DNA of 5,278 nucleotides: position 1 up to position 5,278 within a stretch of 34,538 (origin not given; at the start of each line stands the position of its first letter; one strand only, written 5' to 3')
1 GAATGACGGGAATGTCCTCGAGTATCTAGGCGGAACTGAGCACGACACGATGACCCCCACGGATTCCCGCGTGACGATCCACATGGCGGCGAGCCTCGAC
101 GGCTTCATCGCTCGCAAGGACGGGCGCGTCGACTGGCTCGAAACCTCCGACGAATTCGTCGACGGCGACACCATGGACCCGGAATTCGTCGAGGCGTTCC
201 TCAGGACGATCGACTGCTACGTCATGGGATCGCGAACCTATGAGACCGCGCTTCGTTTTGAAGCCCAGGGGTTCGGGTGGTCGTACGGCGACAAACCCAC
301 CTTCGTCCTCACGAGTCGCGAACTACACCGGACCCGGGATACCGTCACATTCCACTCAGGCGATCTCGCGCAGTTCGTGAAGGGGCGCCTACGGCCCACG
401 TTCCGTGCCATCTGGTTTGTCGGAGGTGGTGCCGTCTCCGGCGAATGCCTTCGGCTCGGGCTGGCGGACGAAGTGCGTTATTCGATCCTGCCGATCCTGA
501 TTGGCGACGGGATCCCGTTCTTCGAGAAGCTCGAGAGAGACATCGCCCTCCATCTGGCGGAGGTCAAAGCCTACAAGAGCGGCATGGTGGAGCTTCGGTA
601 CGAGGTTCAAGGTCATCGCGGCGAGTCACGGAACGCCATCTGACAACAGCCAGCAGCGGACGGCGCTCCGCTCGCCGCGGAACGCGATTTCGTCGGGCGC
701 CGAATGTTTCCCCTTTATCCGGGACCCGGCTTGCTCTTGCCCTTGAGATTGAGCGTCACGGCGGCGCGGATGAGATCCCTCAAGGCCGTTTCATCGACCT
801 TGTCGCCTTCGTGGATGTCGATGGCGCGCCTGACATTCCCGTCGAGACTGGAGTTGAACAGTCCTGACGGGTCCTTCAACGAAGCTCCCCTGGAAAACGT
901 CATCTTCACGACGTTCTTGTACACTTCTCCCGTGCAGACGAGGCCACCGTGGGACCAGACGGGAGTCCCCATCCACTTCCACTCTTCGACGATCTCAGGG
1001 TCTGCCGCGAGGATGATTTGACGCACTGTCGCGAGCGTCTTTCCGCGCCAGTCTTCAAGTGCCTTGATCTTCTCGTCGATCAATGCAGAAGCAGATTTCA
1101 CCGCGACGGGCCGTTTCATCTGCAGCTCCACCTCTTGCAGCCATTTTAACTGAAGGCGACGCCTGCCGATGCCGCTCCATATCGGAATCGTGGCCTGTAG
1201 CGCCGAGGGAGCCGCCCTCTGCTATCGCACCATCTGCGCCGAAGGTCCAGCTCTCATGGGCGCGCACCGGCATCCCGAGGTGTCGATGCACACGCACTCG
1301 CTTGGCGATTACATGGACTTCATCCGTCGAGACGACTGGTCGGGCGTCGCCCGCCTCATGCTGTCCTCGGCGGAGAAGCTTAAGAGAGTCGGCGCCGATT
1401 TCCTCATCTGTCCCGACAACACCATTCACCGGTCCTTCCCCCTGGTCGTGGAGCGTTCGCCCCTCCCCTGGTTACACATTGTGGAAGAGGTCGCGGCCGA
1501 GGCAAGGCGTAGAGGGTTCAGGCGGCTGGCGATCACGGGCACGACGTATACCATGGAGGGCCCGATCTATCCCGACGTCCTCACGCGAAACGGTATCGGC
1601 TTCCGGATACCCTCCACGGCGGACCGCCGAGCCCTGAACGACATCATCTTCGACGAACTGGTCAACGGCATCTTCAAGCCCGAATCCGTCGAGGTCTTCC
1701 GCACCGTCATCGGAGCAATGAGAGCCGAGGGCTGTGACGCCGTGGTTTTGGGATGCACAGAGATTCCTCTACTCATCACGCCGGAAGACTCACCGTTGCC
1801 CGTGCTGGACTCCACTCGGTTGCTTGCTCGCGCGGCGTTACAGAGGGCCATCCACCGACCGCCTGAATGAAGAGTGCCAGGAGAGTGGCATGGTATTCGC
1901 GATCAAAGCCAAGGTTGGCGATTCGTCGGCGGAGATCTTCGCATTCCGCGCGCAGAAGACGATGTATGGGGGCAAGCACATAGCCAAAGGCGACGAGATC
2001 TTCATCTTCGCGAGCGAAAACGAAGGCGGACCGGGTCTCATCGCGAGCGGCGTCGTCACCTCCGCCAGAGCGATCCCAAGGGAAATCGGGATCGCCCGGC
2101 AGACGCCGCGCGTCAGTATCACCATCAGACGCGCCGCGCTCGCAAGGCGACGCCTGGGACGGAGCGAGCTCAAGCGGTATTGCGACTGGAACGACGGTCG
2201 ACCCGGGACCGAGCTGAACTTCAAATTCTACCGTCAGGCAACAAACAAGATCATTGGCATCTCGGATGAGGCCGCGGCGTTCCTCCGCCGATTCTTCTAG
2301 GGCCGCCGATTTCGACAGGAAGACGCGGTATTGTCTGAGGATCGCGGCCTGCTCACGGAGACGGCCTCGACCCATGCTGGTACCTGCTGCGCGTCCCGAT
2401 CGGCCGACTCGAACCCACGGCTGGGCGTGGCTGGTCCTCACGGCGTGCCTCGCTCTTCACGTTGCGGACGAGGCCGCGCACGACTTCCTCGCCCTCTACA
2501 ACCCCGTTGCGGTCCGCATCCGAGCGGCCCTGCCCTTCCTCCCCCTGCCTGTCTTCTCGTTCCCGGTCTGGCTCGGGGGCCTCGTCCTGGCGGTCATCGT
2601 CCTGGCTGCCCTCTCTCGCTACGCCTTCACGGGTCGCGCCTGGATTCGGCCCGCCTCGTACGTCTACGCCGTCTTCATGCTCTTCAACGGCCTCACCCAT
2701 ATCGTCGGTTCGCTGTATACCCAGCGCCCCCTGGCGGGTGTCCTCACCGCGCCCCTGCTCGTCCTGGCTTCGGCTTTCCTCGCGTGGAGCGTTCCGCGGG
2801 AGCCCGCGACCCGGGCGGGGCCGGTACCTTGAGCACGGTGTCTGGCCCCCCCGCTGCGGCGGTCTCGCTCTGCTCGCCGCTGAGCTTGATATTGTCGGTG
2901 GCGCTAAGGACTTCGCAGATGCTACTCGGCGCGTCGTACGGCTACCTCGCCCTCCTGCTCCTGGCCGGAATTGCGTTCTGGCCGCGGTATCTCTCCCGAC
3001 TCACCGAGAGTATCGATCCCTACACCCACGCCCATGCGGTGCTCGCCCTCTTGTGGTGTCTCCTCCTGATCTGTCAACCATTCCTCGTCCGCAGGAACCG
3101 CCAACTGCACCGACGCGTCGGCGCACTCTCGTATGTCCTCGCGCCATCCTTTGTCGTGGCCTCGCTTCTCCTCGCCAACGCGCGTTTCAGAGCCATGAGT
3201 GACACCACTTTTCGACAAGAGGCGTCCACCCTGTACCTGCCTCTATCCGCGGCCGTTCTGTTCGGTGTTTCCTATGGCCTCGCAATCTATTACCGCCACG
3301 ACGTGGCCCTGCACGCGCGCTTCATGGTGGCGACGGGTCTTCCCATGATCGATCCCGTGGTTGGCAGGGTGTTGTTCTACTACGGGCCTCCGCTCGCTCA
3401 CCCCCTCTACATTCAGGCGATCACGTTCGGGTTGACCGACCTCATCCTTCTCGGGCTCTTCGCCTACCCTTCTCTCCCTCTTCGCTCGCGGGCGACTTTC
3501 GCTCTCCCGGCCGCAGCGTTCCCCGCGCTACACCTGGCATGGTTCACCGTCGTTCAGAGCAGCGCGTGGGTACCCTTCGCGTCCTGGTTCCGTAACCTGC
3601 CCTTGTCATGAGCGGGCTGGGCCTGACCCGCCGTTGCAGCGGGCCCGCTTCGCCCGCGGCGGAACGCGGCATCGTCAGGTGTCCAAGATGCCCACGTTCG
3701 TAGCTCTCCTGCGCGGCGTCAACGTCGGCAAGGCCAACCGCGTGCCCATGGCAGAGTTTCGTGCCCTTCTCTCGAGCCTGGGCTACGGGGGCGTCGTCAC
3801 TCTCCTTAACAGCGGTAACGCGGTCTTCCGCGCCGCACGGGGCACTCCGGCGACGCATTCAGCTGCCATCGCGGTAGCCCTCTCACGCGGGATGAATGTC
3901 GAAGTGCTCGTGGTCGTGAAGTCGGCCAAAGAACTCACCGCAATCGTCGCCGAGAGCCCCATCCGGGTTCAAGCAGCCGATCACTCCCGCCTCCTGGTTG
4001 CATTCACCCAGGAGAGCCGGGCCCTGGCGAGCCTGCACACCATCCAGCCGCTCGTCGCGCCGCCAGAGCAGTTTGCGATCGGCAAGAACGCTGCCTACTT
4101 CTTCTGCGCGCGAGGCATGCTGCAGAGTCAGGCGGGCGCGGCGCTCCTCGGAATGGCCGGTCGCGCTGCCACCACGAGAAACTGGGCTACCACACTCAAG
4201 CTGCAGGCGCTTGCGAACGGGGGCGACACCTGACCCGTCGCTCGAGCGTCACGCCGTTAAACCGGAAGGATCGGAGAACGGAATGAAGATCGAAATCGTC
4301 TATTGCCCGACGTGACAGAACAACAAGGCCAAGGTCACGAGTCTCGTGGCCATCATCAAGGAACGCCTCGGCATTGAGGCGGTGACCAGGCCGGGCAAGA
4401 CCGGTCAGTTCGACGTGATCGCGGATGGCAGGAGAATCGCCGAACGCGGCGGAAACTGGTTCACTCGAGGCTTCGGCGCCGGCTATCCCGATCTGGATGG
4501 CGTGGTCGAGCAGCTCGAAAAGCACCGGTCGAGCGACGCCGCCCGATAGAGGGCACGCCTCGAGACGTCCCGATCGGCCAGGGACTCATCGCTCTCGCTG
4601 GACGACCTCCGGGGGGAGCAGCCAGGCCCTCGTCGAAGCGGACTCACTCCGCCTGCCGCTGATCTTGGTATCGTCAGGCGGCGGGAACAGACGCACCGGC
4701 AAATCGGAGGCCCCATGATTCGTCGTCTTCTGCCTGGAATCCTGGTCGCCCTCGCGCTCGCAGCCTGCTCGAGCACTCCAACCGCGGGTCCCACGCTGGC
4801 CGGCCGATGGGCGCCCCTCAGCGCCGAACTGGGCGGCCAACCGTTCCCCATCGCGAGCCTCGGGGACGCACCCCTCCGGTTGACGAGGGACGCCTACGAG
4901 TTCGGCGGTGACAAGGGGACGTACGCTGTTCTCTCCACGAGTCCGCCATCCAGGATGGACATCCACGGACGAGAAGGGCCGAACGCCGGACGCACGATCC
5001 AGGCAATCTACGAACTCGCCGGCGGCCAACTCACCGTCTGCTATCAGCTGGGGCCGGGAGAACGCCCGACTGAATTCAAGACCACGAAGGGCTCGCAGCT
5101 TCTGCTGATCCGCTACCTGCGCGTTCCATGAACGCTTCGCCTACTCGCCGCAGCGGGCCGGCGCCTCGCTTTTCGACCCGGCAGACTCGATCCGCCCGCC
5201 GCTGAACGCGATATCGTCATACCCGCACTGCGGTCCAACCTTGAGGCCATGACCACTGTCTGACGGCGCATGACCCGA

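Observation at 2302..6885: Recurrent same-orientation intergenic motif (about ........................) upstream of many small plus-strand genes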

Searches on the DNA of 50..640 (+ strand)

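Call 52: search_with_rna_model(model_id=R1, sources=[L108, L109, L110, L001, L003], max_evalue=0.01)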
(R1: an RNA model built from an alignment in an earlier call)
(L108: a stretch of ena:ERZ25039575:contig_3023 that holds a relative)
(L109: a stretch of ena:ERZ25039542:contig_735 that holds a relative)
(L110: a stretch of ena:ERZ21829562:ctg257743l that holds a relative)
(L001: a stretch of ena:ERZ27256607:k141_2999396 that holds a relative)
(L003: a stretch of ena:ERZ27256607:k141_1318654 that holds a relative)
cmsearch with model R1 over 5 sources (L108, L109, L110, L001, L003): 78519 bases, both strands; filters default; matches with E-value up to 0.01: 13.
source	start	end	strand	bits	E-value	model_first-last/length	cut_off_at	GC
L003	203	262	+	57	1.3e-15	1-60/60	no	0.77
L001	3156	3216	+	48.3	9.3e-13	1-60/60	no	0.69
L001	954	1014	+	40.3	4e-10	1-60/60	no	0.69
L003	1203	1261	+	38.6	1.4e-09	1-60/60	no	0.66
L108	9815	9938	+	35.7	1.3e-08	1-60/60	no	0.53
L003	1745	1804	+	34.8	2.4e-08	1-60/60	no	0.63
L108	2589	2676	+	30.4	6.8e-07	1-60/60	no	0.56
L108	6558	6660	+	27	8.7e-06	1-60/60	no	0.6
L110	10592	10650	+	23.2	0.00015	1-60/60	no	0.63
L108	1643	1771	+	21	0.00081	1-60/60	no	0.6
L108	10594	10691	+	20.5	0.0012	1-60/60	no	0.52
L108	9078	9201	+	19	0.0037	1-60/60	no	0.59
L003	3404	3468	+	18.9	0.0039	1-60/60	no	0.72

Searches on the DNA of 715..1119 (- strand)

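Call 39: search_with_rna_model(model_id=R1, sources=[L005, L006, L007, L008, L009, L010, L011, L012, L013, L014, L015, L016, L017, L018, L019, L020, L021, L022, L023, L024, L025, L026, L027], max_evalue=0.01, make_alignment=true)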
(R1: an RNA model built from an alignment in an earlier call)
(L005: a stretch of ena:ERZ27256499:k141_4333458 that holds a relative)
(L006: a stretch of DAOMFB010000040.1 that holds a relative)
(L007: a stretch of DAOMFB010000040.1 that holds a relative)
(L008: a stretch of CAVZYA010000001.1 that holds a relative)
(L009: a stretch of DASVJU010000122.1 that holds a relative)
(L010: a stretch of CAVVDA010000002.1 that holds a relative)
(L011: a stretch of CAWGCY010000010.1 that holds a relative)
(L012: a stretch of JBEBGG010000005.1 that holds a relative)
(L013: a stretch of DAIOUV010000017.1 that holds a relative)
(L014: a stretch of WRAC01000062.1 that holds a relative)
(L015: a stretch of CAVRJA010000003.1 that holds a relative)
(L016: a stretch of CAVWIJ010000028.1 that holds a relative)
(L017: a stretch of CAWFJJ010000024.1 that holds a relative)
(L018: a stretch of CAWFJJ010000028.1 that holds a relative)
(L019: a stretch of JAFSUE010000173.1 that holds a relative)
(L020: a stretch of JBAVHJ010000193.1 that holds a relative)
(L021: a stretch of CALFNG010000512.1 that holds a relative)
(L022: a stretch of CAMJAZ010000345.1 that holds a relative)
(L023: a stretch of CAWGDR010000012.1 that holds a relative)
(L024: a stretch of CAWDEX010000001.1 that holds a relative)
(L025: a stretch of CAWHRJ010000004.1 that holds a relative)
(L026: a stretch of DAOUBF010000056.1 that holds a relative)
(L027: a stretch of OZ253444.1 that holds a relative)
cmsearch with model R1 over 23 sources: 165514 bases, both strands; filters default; matches with E-value up to 0.01: 73.
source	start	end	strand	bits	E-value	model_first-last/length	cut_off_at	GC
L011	1580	1639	-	87.8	2.4e-25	1-60/60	no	0.63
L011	1004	1063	-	87.6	2.9e-25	1-60/60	no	0.63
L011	2713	2772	-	87.6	2.9e-25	1-60/60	no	0.62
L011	4209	4268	-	87.6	2.9e-25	1-60/60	no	0.62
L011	5335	5394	-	86.6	6.1e-25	1-60/60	no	0.58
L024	5443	5502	-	86.3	7.6e-25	1-60/60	no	0.68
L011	5805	5864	-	86.3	7.6e-25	1-60/60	no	0.58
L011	3854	3913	-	85.7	1.1e-24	1-60/60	no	0.65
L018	7116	7175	-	85.5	1.3e-24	1-60/60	no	0.68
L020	904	963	-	85.1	1.8e-24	1-60/60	no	0.68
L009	729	789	+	84.4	3.2e-24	1-60/60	no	0.62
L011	362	422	-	84.4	3.2e-24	1-60/60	no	0.62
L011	2158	2218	-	84.4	3.2e-24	1-60/60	no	0.62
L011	3257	3316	-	83.8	5e-24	1-60/60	no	0.6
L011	4725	4784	-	83.6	5.7e-24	1-60/60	no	0.62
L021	1826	1886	+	82.9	9.9e-24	1-60/60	no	0.61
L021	776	835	+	81.7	2.3e-23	1-60/60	no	0.65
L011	7355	7414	-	81.6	2.5e-23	1-60/60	no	0.6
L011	6415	6474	-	81.6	2.6e-23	1-60/60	no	0.57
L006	2918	2977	-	80.9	4.4e-23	1-60/60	no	0.68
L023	1549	1606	+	78.8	2.1e-22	1-60/60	no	0.6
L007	3566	3625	-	77.4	6.1e-22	1-60/60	no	0.68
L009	222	282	+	77.4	6.3e-22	1-60/60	no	0.59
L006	2502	2565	-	76.7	1.1e-21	1-60/60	no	0.66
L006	1922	1981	-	76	1.8e-21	1-60/60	no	0.65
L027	1073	1132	+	74.6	5.1e-21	1-60/60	no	0.67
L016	3440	3499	+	73.8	8.8e-21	1-60/60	no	0.68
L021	1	56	+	73.1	1.6e-20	5-60/60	5'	0.61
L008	1813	1873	+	72.5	2.4e-20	1-60/60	no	0.7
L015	4138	4198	-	72.1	3.1e-20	1-60/60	no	0.64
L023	4099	4158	+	71.7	4.3e-20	1-60/60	no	0.67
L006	1021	1085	-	70.4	1.2e-19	1-60/60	no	0.65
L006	1351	1419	-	70.3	1.3e-19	1-60/60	no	0.65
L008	2340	2399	+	69.2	2.9e-19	1-60/60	no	0.67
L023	5259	5319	+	66.5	2.2e-18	1-60/60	no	0.7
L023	3701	3760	+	65.8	3.7e-18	1-60/60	no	0.65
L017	1092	1148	-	65.8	3.7e-18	1-60/60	no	0.63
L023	2185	2245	+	64.9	7.1e-18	1-60/60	no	0.66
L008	2753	2812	+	64.8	8.3e-18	1-60/60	no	0.62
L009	1350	1437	+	63.2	2.6e-17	1-60/60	no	0.62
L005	11136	11196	-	62.8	3.7e-17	1-60/60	no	0.7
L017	4672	4759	-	61.9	7.1e-17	1-60/60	no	0.64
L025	2712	2777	+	61.9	7.1e-17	1-60/60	no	0.7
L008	523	583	+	61.6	9e-17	1-60/60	no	0.66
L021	1283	1363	+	60.2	2.6e-16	1-60/60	no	0.6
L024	2219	2278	-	59.5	4.3e-16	1-60/60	no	0.75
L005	7439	7498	-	57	2.8e-15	1-60/60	no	0.77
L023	6963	7021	+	56.1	5.4e-15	1-60/60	no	0.73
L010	5153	5212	-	56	5.9e-15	1-60/60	no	0.62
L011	6874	6953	-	50.3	4.4e-13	1-60/60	no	0.57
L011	7835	7914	-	50.3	4.4e-13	1-60/60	no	0.57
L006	540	603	-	49.8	6.5e-13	1-60/60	no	0.64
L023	3079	3137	+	48.9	1.3e-12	1-60/60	no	0.63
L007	3069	3127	-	44.2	4.4e-11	1-60/60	no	0.71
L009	1938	1974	+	43.2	9e-11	13-48/60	no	0.68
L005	11647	11706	-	42.3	1.8e-10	1-60/60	no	0.68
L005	8217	8275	-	41.7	2.8e-10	1-60/60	no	0.64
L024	1584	1643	-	40.5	7e-10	1-60/60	no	0.73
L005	10422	10482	-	40.3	8.5e-10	1-60/60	no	0.69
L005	6440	6498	-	38.6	3e-09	1-60/60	no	0.66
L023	986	1046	+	32.4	3.2e-07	1-60/60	no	0.7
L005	5897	5948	-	29.3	3.2e-06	1-60/60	no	0.62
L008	4094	4153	+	28.6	5.4e-06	1-60/60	no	0.67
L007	4709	4742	-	27.7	1.1e-05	1-60/60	no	0.68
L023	5889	5958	+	26.8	2.1e-05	1-60/60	no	0.74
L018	4180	4201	+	25.3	6.5e-05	19-40/60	no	0.77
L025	4756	4887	+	24.5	0.00012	1-60/60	no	0.69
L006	95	154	-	22.5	0.00052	1-60/60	no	0.7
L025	1959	2042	+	22.3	0.00064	1-60/60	no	0.63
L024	3049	3108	-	22.2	0.00068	1-60/60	no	0.65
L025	4365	4449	+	21.1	0.0016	1-60/60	no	0.69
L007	4178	4246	-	19.8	0.0041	1-60/60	no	0.77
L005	4233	4297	-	18.9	0.0081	1-60/60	no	0.72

Alignment A2: 73 matches aligned to the model, 165 columns, each read 5' to 3' on its own strand. Consensus structure (alignment columns), stored with it:
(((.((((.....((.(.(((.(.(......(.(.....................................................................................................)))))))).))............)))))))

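Call 58: search_with_rna_model(model_id=R1, sources=[L111, L112], max_evalue=0.1)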
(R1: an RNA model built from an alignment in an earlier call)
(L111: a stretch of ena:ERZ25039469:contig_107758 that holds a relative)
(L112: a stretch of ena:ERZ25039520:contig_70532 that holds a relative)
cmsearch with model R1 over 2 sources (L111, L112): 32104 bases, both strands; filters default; matches with E-value up to 0.1: 7.
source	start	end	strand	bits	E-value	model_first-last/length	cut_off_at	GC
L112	4966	5017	-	15.2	0.026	1-60/60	no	0.71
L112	2977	3032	+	15.1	0.028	1-60/60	no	0.68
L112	19889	19929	+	14.3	0.049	1-60/60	no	0.8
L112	20842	20902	+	14.1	0.06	1-60/60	no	0.66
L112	5044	5093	+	14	0.066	1-60/60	no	0.8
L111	808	866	+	13.7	0.08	1-60/60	no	0.71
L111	7063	7121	+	13.7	0.08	1-60/60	no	0.71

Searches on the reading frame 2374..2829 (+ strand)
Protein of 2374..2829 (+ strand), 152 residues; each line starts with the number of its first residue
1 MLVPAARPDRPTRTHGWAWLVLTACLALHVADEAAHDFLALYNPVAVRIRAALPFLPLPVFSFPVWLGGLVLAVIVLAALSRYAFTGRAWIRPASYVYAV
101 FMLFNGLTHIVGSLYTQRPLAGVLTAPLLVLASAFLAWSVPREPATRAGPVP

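Call 8: search_protein_families(library=pfam, proteins=[window:2374-2829:+], max_evalue=0.01)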
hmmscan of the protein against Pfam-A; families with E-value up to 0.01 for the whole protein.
window:2374-2829:+ (152 aa): 1 family
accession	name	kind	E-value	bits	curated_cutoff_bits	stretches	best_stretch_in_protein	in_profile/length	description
PF13787.11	HXXEE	-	5.2e-05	24.4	25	1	22-135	3-112/114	Protein of unknown function with HXXEE motif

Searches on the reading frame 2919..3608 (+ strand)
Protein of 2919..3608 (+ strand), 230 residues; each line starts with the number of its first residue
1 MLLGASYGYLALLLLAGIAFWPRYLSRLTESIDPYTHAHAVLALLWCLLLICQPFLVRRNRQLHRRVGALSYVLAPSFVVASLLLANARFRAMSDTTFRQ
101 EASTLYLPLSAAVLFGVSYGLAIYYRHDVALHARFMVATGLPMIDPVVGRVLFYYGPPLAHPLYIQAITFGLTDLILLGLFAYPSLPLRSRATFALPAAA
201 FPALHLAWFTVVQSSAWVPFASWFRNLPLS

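Call 8: search_protein_families(library=pfam, proteins=[window:2919-3608:+], max_evalue=0.01)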
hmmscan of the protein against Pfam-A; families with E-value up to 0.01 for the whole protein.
window:2919-3608:+ (230 aa): 0 families

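Call 62: search_protein_families(library=pfam, proteins=[window:2919-3608:+], max_evalue=0.1)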
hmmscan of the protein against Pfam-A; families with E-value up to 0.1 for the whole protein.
window:2919-3608:+ (230 aa): 1 family
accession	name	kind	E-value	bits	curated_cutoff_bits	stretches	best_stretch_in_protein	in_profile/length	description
PF10067.14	DUF2306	-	0.017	15.7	31.6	1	39-138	7-98/147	Predicted membrane protein (DUF2306)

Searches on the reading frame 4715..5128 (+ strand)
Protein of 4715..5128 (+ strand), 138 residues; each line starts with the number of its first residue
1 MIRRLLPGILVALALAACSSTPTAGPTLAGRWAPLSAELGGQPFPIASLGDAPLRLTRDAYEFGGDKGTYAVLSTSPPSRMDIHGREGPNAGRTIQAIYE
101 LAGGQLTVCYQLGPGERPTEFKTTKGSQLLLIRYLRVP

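Call 8: search_protein_families(library=pfam, proteins=[window:4715-5128:+], max_evalue=0.01)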
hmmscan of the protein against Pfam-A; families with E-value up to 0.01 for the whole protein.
window:4715-5128:+ (138 aa): 0 families

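Call 62: search_protein_families(library=pfam, proteins=[window:4715-5128:+], max_evalue=0.1)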
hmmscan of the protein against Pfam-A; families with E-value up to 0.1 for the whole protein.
window:4715-5128:+ (138 aa): 0 families
